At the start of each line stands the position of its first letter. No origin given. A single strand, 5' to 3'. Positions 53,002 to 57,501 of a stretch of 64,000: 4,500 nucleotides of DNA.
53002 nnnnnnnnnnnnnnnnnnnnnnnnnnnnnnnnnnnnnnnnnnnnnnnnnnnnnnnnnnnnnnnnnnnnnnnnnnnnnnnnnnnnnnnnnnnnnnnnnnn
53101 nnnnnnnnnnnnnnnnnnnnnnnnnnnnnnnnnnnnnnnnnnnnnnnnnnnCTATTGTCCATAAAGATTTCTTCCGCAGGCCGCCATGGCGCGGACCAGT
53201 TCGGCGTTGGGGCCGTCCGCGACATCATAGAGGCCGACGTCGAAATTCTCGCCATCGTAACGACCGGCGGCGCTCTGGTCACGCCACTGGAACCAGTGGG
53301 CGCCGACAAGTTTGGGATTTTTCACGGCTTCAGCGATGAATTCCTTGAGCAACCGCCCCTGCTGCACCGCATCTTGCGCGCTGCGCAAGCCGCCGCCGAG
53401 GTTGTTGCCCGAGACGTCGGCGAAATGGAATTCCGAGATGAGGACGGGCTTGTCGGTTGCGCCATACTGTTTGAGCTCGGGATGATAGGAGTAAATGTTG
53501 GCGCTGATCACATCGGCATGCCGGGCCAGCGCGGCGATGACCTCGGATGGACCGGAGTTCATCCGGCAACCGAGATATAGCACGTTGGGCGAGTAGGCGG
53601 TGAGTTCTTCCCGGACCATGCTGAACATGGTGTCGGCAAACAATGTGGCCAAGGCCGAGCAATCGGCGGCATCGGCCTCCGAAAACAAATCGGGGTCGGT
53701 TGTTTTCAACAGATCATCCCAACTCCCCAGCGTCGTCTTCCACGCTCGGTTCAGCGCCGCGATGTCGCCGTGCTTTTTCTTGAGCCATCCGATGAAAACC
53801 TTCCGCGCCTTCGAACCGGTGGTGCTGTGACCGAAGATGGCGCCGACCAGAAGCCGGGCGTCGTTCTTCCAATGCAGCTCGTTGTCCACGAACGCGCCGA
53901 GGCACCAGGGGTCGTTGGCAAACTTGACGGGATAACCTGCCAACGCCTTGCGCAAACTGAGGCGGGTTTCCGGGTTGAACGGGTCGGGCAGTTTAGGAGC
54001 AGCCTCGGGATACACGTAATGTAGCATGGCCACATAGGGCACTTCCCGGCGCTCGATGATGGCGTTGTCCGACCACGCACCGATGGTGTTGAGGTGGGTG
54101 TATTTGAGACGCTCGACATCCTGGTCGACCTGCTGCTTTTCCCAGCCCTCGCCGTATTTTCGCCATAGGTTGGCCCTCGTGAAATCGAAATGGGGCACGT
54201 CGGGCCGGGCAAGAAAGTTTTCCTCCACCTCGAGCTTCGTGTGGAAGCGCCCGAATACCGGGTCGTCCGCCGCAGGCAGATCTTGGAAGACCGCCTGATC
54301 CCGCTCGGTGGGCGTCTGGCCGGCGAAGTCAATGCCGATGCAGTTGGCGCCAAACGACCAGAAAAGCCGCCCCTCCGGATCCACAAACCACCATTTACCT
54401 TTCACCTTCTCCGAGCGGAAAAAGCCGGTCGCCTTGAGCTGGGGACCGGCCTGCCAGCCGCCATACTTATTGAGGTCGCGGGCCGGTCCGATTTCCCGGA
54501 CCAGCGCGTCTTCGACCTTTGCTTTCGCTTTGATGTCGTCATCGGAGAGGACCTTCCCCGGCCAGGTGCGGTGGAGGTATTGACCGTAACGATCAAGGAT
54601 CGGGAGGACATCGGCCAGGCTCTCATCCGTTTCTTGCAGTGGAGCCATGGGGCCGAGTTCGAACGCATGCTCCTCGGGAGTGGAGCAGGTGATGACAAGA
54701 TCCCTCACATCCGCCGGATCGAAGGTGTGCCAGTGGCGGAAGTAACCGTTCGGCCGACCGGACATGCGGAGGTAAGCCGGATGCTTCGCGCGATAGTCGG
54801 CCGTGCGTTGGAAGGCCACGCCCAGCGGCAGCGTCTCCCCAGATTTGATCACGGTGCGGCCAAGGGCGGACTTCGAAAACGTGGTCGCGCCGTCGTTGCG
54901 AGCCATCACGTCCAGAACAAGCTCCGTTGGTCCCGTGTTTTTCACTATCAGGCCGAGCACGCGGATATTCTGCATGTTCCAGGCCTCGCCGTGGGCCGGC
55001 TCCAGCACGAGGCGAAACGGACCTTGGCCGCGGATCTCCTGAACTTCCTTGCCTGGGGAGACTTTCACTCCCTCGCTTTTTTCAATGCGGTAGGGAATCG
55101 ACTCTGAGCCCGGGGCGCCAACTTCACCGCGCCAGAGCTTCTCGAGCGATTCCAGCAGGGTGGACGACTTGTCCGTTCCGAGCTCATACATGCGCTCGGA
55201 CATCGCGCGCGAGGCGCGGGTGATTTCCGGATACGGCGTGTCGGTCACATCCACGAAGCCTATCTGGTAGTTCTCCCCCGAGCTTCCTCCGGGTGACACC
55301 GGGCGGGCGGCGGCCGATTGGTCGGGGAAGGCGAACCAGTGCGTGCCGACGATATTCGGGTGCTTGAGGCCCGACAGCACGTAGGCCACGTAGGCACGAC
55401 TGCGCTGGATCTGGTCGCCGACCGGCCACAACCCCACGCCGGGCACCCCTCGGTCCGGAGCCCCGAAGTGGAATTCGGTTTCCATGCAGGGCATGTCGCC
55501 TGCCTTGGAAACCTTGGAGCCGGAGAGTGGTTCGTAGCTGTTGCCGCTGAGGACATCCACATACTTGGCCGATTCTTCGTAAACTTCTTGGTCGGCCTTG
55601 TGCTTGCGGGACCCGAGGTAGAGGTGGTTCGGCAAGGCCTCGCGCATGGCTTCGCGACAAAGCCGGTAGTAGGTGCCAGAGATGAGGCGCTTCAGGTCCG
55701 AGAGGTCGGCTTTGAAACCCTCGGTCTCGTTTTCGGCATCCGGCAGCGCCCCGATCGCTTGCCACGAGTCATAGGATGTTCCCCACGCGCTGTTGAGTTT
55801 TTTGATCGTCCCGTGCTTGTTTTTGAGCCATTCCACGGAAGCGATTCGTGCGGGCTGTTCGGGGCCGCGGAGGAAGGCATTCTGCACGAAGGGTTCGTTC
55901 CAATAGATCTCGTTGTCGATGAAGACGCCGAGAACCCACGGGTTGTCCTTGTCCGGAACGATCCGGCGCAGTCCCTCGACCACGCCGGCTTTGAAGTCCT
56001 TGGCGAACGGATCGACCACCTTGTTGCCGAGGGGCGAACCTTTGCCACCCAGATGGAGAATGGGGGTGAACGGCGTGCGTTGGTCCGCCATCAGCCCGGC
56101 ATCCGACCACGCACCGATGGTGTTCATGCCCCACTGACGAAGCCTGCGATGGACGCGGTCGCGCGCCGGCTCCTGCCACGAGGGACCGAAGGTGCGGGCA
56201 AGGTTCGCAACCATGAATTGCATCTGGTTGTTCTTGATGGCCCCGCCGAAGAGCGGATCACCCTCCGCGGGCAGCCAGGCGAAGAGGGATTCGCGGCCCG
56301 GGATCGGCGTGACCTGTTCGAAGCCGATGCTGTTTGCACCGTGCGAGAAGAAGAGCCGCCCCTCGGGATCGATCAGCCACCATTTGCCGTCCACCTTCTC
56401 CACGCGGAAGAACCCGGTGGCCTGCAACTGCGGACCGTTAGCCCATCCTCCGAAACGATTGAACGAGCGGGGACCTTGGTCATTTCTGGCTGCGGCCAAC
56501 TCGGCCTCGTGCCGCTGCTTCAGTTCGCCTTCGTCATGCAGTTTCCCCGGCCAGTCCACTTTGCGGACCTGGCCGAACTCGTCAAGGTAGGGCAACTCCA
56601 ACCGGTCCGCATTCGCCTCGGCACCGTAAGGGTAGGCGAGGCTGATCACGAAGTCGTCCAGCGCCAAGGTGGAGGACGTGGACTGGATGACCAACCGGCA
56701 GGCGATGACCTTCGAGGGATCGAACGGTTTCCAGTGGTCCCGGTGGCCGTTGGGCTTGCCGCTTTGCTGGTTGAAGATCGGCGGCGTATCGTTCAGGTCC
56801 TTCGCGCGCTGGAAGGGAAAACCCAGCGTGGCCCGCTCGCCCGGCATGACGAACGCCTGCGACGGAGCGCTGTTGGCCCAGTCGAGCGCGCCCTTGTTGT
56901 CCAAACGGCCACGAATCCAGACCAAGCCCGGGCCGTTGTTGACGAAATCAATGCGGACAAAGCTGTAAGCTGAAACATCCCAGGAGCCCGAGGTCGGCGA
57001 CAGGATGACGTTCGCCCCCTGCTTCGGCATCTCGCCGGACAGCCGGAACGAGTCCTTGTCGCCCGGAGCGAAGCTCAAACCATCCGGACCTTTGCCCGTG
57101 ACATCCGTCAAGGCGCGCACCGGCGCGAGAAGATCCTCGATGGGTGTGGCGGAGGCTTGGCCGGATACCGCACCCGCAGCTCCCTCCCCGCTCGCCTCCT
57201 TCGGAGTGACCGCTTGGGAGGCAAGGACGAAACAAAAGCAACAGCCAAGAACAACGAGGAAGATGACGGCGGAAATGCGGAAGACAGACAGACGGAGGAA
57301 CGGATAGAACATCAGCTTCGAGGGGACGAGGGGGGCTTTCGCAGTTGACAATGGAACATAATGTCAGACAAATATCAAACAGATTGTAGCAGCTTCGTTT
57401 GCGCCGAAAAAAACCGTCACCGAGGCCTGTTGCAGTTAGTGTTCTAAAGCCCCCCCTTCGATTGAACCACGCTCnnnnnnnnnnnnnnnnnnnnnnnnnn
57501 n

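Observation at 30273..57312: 27-kb uninterrupted single-strand array of 15 genes: a SusCD-less polysaccharide utilisation super-operon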

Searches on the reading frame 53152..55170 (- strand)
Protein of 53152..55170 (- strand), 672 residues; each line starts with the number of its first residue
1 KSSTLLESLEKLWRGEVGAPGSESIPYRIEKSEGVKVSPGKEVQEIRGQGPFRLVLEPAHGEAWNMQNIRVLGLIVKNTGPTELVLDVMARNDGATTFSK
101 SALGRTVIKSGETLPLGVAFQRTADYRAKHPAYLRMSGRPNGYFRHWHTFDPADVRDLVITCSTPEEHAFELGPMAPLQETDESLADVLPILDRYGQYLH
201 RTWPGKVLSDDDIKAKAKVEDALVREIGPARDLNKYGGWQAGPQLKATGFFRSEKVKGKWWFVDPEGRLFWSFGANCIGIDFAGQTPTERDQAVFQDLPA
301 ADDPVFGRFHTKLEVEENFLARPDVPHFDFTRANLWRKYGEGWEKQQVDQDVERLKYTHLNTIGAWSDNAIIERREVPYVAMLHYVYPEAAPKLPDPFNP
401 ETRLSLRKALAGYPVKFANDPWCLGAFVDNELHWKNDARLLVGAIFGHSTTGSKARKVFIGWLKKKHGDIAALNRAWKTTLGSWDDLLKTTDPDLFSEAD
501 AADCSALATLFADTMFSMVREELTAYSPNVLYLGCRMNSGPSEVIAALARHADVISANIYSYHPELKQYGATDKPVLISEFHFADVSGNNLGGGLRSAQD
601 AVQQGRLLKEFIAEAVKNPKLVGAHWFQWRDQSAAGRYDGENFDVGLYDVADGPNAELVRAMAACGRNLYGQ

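Call 75: find_homologous_proteins(query=window:53152-55170:-, max_evalue=1e-30)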
Query window:53152-55170:- (672 aa): 353 proteins with E <= 1e-30 among 8000 candidates; the best 120 are listed.
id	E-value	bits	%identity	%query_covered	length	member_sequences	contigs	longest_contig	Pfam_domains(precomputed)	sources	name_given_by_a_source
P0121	0.0e+0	1235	77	100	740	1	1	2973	-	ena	-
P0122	0.0e+0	1187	76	98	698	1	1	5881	-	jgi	jgi:hypothetical protein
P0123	0.0e+0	1018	85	74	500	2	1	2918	-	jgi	jgi:hypothetical protein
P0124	1.4e-298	1010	61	100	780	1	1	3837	PF02449.22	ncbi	-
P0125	4.4e-287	972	62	96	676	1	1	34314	PF02449.22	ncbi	ncbi:MAG: beta-galactosidase [Verrucomicrobiota bacterium]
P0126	2.2e-281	953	59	97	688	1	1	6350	PF02449.22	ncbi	ncbi:MAG: beta-galactosidase [Planctomycetota bacterium]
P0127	1.7e-275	934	59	97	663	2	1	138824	PF02449.22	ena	-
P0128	2.3e-271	920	60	97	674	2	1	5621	PF02449.22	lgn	-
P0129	3.9e-271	919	59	97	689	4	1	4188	-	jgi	jgi:hypothetical protein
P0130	4.3e-268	909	57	96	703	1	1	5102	PF02449.22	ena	-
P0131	3.8e-267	906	58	97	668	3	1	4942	-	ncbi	ncbi:MAG TPA: hypothetical protein VIR77_04335 [Pontiella sp.]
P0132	6.7e-264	895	58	97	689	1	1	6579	-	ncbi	ncbi:MAG TPA: beta-galactosidase [Pontiella sp.]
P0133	3.1e-263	893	57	97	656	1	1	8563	PF02449.22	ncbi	-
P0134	9.4e-263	892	57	96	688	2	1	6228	PF02449.22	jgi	-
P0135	2.0e-262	891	57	96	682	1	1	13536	-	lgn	-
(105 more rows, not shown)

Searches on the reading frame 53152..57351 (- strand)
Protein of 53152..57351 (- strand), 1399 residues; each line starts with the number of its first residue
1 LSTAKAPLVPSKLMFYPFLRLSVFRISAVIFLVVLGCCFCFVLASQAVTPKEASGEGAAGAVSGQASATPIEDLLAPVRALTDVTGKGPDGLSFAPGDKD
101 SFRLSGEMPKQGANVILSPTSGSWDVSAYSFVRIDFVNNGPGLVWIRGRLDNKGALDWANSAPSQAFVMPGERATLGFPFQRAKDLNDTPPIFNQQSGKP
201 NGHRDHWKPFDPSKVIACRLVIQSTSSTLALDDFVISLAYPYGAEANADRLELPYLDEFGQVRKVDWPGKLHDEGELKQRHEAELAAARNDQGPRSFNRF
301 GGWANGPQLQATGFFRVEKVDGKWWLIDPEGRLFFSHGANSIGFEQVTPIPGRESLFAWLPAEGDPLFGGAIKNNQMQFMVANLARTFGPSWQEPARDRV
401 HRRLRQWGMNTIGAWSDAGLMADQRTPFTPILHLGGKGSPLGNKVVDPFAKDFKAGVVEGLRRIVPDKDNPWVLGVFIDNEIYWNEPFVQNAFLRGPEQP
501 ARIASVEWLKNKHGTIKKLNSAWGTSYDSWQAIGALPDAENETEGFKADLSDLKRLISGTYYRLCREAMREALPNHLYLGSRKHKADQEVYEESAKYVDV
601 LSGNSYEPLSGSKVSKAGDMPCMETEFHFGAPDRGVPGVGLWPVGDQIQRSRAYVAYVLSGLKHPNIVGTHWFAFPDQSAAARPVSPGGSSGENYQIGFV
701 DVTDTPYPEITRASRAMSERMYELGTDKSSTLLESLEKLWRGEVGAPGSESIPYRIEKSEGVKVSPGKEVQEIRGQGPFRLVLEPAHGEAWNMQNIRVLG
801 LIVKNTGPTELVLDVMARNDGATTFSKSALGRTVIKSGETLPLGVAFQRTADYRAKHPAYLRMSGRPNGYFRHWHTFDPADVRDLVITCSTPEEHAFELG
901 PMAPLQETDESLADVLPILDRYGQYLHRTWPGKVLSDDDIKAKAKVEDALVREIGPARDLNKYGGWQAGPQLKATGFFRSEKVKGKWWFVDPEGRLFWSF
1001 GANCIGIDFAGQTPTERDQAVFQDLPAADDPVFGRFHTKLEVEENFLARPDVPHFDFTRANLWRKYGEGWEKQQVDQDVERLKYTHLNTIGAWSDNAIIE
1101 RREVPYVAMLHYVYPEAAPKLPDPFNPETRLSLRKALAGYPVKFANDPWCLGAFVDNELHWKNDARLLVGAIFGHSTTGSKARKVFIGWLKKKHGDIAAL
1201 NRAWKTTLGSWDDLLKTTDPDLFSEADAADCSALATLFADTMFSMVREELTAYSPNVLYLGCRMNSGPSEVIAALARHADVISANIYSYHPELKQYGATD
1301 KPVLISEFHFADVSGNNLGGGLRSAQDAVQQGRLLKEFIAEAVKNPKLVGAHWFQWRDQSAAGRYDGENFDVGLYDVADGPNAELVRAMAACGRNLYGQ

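Call 5: search_protein_families(library=pfam, proteins=[window:53152-57351:-])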
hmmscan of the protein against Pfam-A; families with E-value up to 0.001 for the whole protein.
window:53152-57351:- (1399 aa): 1 family
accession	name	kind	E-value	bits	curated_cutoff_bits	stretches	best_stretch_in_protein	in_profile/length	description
PF02449.21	Glyco_hydro_42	-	2.3e-11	44.1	21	1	468-608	124-264/376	Beta-galactosidase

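Call 11: search_solved_structures(query=window:53152-57312:-, max_evalue=1)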
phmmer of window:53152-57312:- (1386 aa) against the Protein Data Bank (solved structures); distinct sequences matched with E-value up to 1: 11.
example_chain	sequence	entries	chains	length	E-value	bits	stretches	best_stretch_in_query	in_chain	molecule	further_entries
4bq2_A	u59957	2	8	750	3.2e-73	250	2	1006-1384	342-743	B-AGARASE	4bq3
4bq4_A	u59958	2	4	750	7.4e-73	248.8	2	1006-1384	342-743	B-AGARASE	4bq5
5z6p_A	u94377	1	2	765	2.8e-68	233.6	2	1002-1384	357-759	B-agarase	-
6xj9_A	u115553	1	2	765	1.2e-66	228.3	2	1041-1384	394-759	Agarase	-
5t3b_A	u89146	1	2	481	4.3e-15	57.4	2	277-330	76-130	Glycoside Hydrolase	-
6ptm_A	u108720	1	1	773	0.00027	21.6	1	434-520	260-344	Uncharacterized protein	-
9ta3_A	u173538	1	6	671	0.039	14.5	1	1169-1344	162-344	Beta-galactosidase LacZ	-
4uoq_A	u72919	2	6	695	0.076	13.5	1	455-520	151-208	BETA-GALACTOSIDASE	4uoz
4uni_A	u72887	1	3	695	0.076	13.5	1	455-520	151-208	BETA-GALACTOSIDASE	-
3tts_A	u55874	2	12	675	0.27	11.7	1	1169-1212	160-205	Beta-galactosidase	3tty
9whd_A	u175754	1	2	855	0.57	10.6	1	1104-1205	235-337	GH167 glycoside hydrolase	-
